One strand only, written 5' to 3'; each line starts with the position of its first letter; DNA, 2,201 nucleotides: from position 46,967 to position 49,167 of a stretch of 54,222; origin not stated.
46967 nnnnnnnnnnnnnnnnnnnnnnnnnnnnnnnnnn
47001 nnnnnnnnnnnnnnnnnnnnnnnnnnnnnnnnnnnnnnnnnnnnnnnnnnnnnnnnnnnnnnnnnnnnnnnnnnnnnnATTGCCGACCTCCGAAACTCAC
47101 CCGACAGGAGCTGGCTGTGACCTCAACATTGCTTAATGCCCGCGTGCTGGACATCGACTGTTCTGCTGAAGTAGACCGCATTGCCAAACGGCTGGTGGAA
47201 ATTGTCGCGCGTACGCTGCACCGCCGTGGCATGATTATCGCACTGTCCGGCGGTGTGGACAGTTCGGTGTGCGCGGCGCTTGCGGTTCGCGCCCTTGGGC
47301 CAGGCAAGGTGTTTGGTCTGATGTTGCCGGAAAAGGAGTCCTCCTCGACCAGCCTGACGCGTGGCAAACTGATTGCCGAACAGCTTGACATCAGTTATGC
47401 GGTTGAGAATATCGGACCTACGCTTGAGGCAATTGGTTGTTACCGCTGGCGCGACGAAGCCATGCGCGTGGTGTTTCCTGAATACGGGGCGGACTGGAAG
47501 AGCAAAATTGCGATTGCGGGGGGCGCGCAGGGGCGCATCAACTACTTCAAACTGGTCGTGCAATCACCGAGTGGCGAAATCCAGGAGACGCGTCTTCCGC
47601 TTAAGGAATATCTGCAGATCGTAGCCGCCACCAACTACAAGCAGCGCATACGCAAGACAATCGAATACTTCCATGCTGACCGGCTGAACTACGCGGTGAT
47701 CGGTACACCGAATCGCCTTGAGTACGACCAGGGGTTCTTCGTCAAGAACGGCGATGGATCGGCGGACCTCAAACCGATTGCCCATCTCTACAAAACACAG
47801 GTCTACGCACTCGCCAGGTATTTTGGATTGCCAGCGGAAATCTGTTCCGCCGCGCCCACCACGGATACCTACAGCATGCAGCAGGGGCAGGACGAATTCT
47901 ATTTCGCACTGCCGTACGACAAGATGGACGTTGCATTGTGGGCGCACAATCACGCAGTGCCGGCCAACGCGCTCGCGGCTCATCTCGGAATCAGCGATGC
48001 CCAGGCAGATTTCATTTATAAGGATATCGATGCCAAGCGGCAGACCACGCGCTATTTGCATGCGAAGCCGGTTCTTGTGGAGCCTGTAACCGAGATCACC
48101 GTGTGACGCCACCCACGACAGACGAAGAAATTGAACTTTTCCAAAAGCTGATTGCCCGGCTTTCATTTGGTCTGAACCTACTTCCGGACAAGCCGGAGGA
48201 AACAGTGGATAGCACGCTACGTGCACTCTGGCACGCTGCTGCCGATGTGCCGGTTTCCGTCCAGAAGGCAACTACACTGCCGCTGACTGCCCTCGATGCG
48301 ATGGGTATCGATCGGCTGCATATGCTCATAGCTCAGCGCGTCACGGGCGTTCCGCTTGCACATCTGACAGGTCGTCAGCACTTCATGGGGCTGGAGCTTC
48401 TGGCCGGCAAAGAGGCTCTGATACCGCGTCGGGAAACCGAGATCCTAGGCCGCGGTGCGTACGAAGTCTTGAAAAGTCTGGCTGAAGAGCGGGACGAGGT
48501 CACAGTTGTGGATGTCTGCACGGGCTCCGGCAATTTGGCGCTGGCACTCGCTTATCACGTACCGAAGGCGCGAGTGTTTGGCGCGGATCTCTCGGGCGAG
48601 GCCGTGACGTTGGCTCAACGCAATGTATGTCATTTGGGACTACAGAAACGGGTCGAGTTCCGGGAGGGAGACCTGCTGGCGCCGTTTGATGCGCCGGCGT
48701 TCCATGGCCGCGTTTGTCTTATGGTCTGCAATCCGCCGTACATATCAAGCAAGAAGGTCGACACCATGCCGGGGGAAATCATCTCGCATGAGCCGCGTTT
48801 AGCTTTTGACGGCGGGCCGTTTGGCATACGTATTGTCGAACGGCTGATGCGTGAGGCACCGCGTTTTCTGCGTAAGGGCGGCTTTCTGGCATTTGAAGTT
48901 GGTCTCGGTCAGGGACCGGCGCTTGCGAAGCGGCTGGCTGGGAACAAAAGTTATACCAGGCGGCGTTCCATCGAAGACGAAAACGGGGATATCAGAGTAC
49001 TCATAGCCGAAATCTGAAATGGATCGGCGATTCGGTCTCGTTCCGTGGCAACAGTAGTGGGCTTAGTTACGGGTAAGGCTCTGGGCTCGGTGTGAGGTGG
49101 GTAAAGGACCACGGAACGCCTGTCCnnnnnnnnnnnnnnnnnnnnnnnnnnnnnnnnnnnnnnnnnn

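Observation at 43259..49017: Tight operon of three different carboxylate-adenylating enzymes, a carrier protein and an NPPY N-methyltransferase, appended to the EPS export genes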

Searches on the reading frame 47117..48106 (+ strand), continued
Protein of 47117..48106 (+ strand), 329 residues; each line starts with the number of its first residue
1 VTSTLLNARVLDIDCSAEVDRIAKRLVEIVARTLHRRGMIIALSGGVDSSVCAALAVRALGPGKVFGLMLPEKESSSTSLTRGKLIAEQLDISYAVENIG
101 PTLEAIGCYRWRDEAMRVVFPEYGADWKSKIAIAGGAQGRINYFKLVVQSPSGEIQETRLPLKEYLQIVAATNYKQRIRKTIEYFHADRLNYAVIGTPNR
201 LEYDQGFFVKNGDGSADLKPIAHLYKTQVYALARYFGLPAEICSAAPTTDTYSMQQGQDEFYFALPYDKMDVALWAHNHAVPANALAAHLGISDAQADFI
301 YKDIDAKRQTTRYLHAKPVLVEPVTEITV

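Call 60: get_annotated_region(hit=H6, flank=12000)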
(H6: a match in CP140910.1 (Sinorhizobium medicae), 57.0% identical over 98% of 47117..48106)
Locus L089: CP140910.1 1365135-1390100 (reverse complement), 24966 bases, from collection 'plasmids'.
description: Sinorhizobium medicae strain ml29 plasmid pMl3, complete sequence
organism: Sinorhizobium medicae (NCBI taxid 110321)
taxonomy: Bacteria; Pseudomonadota; Alphaproteobacteria; Hyphomicrobiales; Rhizobiaceae; Sinorhizobium; Sinorhizobium medicae
host: -; source: Medicago lupulina,whole organism; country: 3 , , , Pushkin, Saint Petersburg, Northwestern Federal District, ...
typing (MOB-suite, as given by PLSDB): mobilizable; relaxase MOBQ
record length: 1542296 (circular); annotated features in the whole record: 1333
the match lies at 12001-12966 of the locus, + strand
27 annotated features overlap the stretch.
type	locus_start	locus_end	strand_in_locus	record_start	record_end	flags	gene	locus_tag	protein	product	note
CDS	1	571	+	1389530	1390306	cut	-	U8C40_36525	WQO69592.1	SDR family oxidoreductase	-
CDS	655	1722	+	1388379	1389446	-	ugpC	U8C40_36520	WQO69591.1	sn-glycerol-3-phosphate ABC transporter ATP-binding protein UgpC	-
CDS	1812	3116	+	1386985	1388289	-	-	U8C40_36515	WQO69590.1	ABC transporter substrate-binding protein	-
CDS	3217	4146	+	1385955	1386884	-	-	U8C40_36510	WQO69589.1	sugar ABC transporter permease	-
CDS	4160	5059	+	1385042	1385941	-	-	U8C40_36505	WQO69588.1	carbohydrate ABC transporter permease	-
CDS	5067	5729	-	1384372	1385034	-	-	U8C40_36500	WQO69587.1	DUF6064 family protein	-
CDS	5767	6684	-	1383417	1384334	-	-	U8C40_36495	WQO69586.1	aldo/keto reductase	-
CDS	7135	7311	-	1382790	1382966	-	-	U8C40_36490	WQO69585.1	hypothetical protein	-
CDS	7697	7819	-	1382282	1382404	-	-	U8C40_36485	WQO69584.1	hypothetical protein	-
CDS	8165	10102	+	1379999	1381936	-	asnB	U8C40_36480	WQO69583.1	asparagine synthase (glutamine-hydrolyzing)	-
CDS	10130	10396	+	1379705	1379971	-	-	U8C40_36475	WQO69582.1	acyl carrier protein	-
CDS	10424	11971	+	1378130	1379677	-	-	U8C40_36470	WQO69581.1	AMP-binding protein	-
CDS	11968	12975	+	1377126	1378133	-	nadE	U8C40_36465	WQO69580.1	NAD(+) synthase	-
CDS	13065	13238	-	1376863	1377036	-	-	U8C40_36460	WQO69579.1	hypothetical protein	-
CDS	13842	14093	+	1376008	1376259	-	-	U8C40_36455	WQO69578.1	DUF1127 domain-containing protein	-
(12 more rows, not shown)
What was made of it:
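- In Sinorhizobium the operon stands alone next to minCDE (call 60).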

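Call 62: fold_search(model_id=the predicted structure, library=pdb)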
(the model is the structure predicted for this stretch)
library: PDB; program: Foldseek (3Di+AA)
matches with E <= 10: 1233; with E <= 0.001: 192
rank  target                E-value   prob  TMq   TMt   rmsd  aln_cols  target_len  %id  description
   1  2e18_A                1.6e-14  1.00  0.60  0.75   8.1       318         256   26  Crystal structure of project PH0182 from Pyrococcus horikoshii OT3 (released 2007-04-24)
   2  1xng_A                4.9e-11  1.00  0.59  0.75   6.0       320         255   19  Crystal Structure of NH3-dependent NAD+ synthetase from Helicobacter pylori (released 2005-04-05)
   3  1xng_B                6.6e-11  1.00  0.60  0.73   6.1       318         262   19  Crystal Structure of NH3-dependent NAD+ synthetase from Helicobacter pylori (released 2005-04-05)
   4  1xnh                  8.2e-11  1.00  0.58  0.74   6.4       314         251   20  Crystal Structure of NH3-dependent NAD+ synthetase from Helicobacter pylori (released 2005-04-05)
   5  3fiu_A                8.7e-11  1.00  0.57  0.76   7.2       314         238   23  Structure of NMN synthetase from Francisella tularensis (released 2009-03-03)
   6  3q4g_A                5.0e-10  1.00  0.54  0.66   5.7       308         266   21  Structure of NAD synthetase from Vibrio cholerae (released 2011-01-26)
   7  3n05_B                8.3e-10  1.00  0.56  0.34   4.7       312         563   18  CRYSTAL STRUCTURE OF NH3-DEPENDENT NAD+ SYNTHETASE FROM STREPTOMYCES AVERMITILIS (released 2010-07-07)
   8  2pza_A                9.8e-10  1.00  0.55  0.63   7.2       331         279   22  NAD+ Synthetase from Bacillus anthracis with AMP + PPi and Mg2+ (released 2007-07-31)
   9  4f4h_A                1.3e-09  1.00  0.44  0.28  15.3       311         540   20  Crystal structure of a Glutamine dependent NAD+ synthetase from Burkholderia thailandensis (released 2012-08-08)
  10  2pz8_A                1.4e-09  1.00  0.53  0.61   7.5       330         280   22  NAD+ Synthetase from Bacillus anthracis with AMP-CPP and Mg2+ (released 2007-07-31)
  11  3p52_B                2.3e-09  1.00  0.53  0.74   7.3       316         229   20  NH3-dependent NAD synthetase from Campylobacter jejuni subsp. jejuni NCTC 11168 in complex with the nitrate ion (released 2010-10-27)
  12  3p52_A                2.4e-09  1.00  0.54  0.76   7.9       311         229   20  NH3-dependent NAD synthetase from Campylobacter jejuni subsp. jejuni NCTC 11168 in complex with the nitrate ion (released 2010-10-27)
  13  1nsy_A                2.6e-09  1.00  0.54  0.65   6.9       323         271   20  CRYSTAL STRUCTURE OF NH3-DEPENDENT NAD+ SYNTHETASE FROM BACILLUS SUBTILIS (released 1997-07-23)
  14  5wp0_B                3.6e-09  1.00  0.55  0.65   7.7       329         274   20  Crystal structure of NAD synthetase NadE from Vibrio fischeri (released 2017-08-16)
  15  3n05_A                4.0e-09  1.00  0.57  0.34   4.9       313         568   18  CRYSTAL STRUCTURE OF NH3-DEPENDENT NAD+ SYNTHETASE FROM STREPTOMYCES AVERMITILIS (released 2010-07-07)
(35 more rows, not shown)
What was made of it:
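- On NadE (NAD+ synthetase): The Foldseek top 42 hits are all NadE (call 62).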

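Call 64: get_annotated_region(hit=H12, flank=9000)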
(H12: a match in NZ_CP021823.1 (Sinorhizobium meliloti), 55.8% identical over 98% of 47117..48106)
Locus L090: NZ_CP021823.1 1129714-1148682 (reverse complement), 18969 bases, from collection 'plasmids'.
description: Sinorhizobium meliloti strain KH46 plasmid psymB, complete sequence
organism: Sinorhizobium meliloti (NCBI taxid 382)
taxonomy: Bacteria; Pseudomonadota; Alphaproteobacteria; Hyphomicrobiales; Rhizobiaceae; Sinorhizobium; Sinorhizobium meliloti
host: -; source: Medicago truncatula,Single Cell; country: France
typing (MOB-suite, as given by PLSDB): mobilizable; relaxase MOBQ
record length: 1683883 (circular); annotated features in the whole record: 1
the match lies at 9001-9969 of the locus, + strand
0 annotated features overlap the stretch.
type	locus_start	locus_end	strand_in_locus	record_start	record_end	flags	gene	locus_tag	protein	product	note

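Call 67: search_protein_families(library=pfam, proteins=[L089:22043-23158:-, L089:23155-23883:-, L089:24147-24966:+], max_evalue=0.01)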
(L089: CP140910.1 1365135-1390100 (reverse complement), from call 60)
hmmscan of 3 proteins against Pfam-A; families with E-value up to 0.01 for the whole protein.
L089:22043-23158:- (371 aa): 1 family
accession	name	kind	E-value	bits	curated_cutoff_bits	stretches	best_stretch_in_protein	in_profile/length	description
PF13527.13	Acetyltransf_9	-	0.00039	20.9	25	1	3-92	1-80/127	Acetyltransferase (GNAT) domain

L089:23155-23883:- (242 aa): 16 families
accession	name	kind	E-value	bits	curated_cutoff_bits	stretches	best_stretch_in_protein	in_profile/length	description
PF05175.20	MTS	-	4.7e-13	49.6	23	1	57-153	32-123/170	Methyltransferase small domain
PF13649.12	Methyltransf_25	-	5.9e-10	40.1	27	1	60-135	1-71/97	Methyltransferase domain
PF01170.24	UPF0020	-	2.8e-09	37.4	22.3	1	76-139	72-132/197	RMKL-like, methyltransferase domain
PF13847.12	Methyltransf_31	-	1.7e-08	34.7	27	1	59-206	6-126/145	Methyltransferase domain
PF09445.16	Methyltransf_15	-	5.1e-07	29.9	22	1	59-138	3-81/165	RNA cap guanine-N2 methyltransferase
PF06325.19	PrmA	-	2.1e-06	27.9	22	1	57-135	162-233/296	Ribosomal protein L11 methyltransferase (PrmA)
PF11599.14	AviRa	-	3e-06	27.3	25.7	1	41-103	37-100/232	RRNA methyltransferase AviRa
PF13489.12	Methyltransf_23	-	4.2e-06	27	27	1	48-191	14-118/164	Methyltransferase domain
PF08241.18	Methyltransf_11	-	4.4e-06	27.7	21.2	1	62-134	2-66/95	Methyltransferase domain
PF08242.18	Methyltransf_12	-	1.3e-05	26.2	30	1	62-135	2-72/98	Methyltransferase domain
PF03602.21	Cons_hypoth95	-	1.4e-05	25.3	24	1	50-147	35-132/182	Conserved hypothetical protein 95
PF02384.22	N6_Mtase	-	9.8e-05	22.3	20.4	1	48-141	39-138/311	N-6 DNA Methylase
PF01728.25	FtsJ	-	0.0036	17.7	24.1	1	58-199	23-147/181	FtsJ-like methyltransferase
PF01209.24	Ubie_methyltran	-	0.0037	17.1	20.1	0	54-105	45-97/233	ubiE/COQ5 methyltransferase family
PF13679.12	Methyltransf_32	-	0.0061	17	27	1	52-115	21-88/143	Methyltransferase domain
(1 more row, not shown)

L089:24147-24966:+ (273 aa): 2 families
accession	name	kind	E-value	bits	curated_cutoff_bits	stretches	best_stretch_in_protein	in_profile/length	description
PF01943.22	Polysacc_synt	-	8.6e-12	45.5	28.2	1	31-268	14-251/274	Polysaccharide biosynthesis protein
PF13440.11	Polysacc_synt_3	-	0.0001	22.1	23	1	42-269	1-222/293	Polysaccharide biosynthesis protein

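Call 82: find_encoding_contigs(protein=P0142, flank=7000, max_places=2)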
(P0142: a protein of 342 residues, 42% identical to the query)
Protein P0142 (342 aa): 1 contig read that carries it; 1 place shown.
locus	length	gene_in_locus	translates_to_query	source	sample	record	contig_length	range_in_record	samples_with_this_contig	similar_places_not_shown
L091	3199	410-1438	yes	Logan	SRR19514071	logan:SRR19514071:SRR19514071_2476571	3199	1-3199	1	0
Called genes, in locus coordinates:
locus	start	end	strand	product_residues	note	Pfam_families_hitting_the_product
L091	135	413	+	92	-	-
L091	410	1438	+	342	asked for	PF02540:NAD_synthase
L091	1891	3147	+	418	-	-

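Call 83: find_encoding_contigs(protein=P0187, flank=7000, max_places=2)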
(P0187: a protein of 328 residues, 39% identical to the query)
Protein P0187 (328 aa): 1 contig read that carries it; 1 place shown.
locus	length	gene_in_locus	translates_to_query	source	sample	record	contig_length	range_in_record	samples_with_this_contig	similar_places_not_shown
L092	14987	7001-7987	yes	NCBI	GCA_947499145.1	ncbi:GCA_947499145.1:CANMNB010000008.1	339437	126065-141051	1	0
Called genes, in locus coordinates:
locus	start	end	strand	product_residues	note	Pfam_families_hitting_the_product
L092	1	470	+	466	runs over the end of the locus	PF01073:3Beta_HSD, PF01370:Epimerase, PF05368:NmrA, PF13460:NAD_binding_10, PF16363:GDP_Man_Dehyd (weak), PF03073:TspO_MBR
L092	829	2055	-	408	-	PF02844:GARS_N, PF01071:GARS_A, PF02843:GARS_C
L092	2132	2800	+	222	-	-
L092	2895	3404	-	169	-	PF20190:DUF6553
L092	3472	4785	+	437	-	PF03845:Spore_permease, PF13520:AA_permease_2, PF00324:AA_permease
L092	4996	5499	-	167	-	PF05974:DUF892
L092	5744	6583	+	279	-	PF01738:DLH, PF20434:BD-FAE (faint), PF07859:Abhydrolase_3 (faint), PF00326:Peptidase_S9 (faint)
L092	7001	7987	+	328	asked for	PF02540:NAD_synthase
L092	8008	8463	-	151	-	PF01467:CTP_transf_like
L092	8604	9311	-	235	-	PF01066:CDP-OH_P_transf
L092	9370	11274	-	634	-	PF24517:CBM96, PF03659:Glyco_hydro_71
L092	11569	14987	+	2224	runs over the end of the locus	PF17164:DUF5122 (faint), PF00041:fn3 (faint), PF25833:Fn3_SaeA_3rd (faint), PF13385:Laminin_G_3, PF00054:Laminin_G_1 (weak), PF02210:Laminin_G_2, PF13385:Laminin_G_3, PF24517:CBM96, +2 more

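Call 84: find_encoding_contigs(protein=P0189, flank=7000, max_places=2)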
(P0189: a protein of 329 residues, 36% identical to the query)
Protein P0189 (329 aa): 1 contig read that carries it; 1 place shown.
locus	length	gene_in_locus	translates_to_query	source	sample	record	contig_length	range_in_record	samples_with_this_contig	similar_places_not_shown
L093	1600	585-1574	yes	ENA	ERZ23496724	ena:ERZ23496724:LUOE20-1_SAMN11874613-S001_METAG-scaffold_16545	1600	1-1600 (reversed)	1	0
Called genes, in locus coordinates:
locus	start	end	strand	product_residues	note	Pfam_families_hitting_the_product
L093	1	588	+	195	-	?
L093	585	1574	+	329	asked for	PF02540:NAD_synthase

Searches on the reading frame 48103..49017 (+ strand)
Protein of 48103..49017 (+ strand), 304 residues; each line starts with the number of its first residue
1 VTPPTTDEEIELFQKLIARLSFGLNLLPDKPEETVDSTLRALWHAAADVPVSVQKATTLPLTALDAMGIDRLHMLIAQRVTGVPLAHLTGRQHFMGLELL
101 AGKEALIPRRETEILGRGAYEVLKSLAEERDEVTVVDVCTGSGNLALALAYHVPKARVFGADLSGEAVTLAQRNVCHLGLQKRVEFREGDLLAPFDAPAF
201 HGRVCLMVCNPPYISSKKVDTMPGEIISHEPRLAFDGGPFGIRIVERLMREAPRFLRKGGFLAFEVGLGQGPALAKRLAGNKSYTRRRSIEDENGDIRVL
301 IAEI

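Call 3: search_protein_families(library=ncbifam, proteins=[window:48103-49017:+], max_evalue=0.001)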
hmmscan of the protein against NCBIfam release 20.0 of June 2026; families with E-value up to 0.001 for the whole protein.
window:48103-49017:+ (304 aa): 25 families
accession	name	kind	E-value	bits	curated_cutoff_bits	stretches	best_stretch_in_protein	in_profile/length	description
TIGR03534.1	RF_mod_PrmC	equivalog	6.7e-58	196.1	199.1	1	59-300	20-252/253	peptide chain release factor N(5)-glutamine methyltransferase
TIGR00536.1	hemK_fam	subfamily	3.6e-51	173.9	115.5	1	64-285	50-263/286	HemK family protein methyltransferase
TIGR03704.1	PrmC_rel_meth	equivalog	5e-40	137.5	248.8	1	68-294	26-244/251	putative protein N(5)-glutamine methyltransferase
TIGR03533.1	L3_gln_methyl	equivalog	1.2e-39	136.4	229.7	1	63-269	55-254/284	50S ribosomal protein L3 N(5)-glutamine methyltransferase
NF002421.0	PRK01544.1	equivalog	1.1e-19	70.6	567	1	131-296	138-298/524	bifunctional peptide chain release factor N(5)-glutamine methyltransferase PrmC/tRNA (guanosine(46)-N7)-methyltransferase TrmB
NF011529.0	PRK14968.1-3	equivalog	1.4e-14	54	162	1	124-261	28-151/198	putative methyltransferase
NF011527.0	PRK14968.1-1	equivalog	5.6e-12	45.8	242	1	128-266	31-151/192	putative methyltransferase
TIGR00537.1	hemK_rel_arch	hypoth_equivalog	2.2e-11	43.8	87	1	124-261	13-135/179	HemK2/MTQ2 family protein methyltransferase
NF011530.0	PRK14968.1-4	equivalog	3.3e-09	36.4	243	1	126-262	34-153/202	putative methyltransferase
NF001244.0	PRK00216.1-5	equivalog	2.8e-08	33.4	216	1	126-192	44-110/236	bifunctional demethylmenaquinone methyltransferase/2-methoxy-6-polyprenyl-1,4-benzoquinol methylase UbiE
NF002910.0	PRK03522.2-3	equivalog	3.3e-07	29.7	558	1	120-212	223-317/383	23S rRNA (uracil(747)-C(5))-methyltransferase RlmC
TIGR01934.1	MenG_MenH_UbiE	subfamily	7.6e-07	28.7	158.35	1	126-192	34-98/223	ubiquinone/menaquinone biosynthesis methyltransferase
TIGR02469.1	CbiT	equivalog_domain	2.4e-06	27.8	78.3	1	123-188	12-76/124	precorrin-6Y C5,15-methyltransferase (decarboxylating) subunit CbiT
NF047853.1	tRm6a37MtseTrmN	equivalog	1.4e-05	24.9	350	1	130-215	42-126/244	tRNA(1)(Val) (adenine(37)-N(6))-methyltransferase TrmN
NF001790.0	PRK00517.3-3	equivalog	2.5e-05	23.8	269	1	123-210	113-198/262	50S ribosomal protein L11 methyltransferase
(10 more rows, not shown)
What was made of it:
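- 48103..49017 (+): HemK/PrmC-like NPPY N-methyltransferase, an accessory member of the cassette. Call 3: TIGR03534 (PrmC) scores 196.1, below its cut-off of 199.1.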

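Call 4: search_protein_families(library=pfam, proteins=[window:48103-49017:+], max_evalue=0.001)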
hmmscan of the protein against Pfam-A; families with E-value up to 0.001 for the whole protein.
window:48103-49017:+ (304 aa): 10 families
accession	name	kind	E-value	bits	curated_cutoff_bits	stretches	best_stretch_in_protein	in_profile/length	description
PF05175.20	MTS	-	1.6e-12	47.8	23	1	122-222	23-117/170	Methyltransferase small domain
PF13649.12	Methyltransf_25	-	4.9e-10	40.4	27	1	135-206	1-71/97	Methyltransferase domain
PF13847.12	Methyltransf_31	-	9.2e-09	35.6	27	1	131-196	3-67/145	Methyltransferase domain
PF08241.18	Methyltransf_11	-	8.5e-07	30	21.2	1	136-205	1-66/95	Methyltransferase domain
PF13679.12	Methyltransf_32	-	1.7e-05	25.2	27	1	122-190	16-88/143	Methyltransferase domain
PF06325.19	PrmA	-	3.4e-05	23.9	22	1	123-185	155-214/296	Ribosomal protein L11 methyltransferase (PrmA)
PF01170.24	UPF0020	-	0.00015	22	22.3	1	154-215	75-133/197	RMKL-like, methyltransferase domain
PF11599.14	AviRa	-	0.00036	20.5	25.7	1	124-183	44-108/232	RRNA methyltransferase AviRa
PF17827.6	PrmC_N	-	0.00039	21.4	23.4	0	64-90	45-71/71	PrmC N-terminal domain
PF08242.18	Methyltransf_12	-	0.00072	20.7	30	0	137-195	2-66/98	Methyltransferase domain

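Call 49: search_solved_structures(query=window:48103-49017:+, max_evalue=1e-10, show_alignments=2)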
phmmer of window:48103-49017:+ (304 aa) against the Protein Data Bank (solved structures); distinct sequences matched with E-value up to 1e-10: 6.
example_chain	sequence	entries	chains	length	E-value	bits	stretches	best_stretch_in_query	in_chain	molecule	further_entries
2b3t_A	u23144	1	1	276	5.5e-24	88.5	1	70-277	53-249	Protein methyltransferase hemK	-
1t43_A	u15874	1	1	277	5.6e-24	88.5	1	70-277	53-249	Protein methyltransferase hemK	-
4dzr_A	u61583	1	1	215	4.7e-21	78.9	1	101-300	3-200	Protein-(Glutamine-N5) methyltransferase, release factor-specific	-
1sg9_A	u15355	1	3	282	1.7e-20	77.1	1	71-276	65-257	hemK protein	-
1nv8_A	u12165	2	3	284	1.7e-20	77.1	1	71-276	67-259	hemK protein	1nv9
1vq1_A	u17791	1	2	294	1.9e-20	76.9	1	71-276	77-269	N5-glutamine methyltransferase, HemK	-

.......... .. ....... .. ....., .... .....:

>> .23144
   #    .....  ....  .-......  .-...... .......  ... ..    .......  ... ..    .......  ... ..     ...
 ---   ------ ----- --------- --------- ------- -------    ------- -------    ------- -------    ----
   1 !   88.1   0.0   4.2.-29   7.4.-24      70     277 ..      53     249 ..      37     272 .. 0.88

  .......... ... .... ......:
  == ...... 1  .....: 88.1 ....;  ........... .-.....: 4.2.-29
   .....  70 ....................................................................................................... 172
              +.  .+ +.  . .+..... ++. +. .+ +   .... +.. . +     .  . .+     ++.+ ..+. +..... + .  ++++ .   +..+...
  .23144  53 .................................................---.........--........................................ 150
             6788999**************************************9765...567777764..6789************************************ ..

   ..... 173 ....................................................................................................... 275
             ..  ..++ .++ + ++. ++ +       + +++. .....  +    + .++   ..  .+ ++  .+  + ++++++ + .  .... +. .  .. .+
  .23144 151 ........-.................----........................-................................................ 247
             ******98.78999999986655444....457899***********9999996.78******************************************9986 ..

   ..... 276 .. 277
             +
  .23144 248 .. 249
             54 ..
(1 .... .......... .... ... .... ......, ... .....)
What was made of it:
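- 48103..49017 (+): Call 49: the nearest PDB match is E. coli HemK (E 5.5e-24).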
